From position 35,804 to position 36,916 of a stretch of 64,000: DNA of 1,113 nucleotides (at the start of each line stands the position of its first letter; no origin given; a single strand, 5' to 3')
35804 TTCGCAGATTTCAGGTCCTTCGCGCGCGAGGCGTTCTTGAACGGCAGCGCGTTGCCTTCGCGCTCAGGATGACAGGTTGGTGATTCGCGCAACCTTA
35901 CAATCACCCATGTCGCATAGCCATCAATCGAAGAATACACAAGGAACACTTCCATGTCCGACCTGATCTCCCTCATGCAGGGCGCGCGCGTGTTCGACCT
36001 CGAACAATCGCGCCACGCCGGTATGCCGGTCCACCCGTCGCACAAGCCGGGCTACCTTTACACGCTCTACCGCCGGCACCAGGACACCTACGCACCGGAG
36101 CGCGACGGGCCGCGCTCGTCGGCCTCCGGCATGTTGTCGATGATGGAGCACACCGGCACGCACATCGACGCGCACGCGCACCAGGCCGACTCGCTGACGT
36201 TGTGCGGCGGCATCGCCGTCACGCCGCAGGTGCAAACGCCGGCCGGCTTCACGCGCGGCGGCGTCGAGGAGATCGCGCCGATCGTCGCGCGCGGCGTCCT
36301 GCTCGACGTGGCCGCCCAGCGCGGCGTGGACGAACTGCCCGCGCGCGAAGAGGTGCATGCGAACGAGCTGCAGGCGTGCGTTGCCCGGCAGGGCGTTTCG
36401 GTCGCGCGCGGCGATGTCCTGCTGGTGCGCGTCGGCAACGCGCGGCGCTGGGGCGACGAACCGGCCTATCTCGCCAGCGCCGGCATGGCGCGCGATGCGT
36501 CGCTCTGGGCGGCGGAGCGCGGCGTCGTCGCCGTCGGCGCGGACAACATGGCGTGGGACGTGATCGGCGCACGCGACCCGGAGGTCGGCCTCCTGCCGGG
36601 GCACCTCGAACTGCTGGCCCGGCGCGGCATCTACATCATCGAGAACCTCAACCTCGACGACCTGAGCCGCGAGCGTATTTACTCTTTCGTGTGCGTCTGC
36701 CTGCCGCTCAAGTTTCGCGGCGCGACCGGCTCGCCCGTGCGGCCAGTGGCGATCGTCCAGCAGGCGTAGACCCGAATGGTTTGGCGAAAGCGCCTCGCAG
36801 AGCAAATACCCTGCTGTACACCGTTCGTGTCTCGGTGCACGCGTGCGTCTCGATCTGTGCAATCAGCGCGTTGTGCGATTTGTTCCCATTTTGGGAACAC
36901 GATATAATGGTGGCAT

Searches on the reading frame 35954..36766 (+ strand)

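Call 72: search_protein_families(library=pfam, proteins=[window:35954-36766:+], max_evalue=0.001)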
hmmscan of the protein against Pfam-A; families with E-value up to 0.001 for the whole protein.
window:35954-36766:+ (271 aa): 1 family
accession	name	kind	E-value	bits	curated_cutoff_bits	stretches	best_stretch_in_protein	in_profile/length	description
PF04199.19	Cyclase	-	8.7e-27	94.5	23.1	1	15-203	2-142/142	Putative cyclase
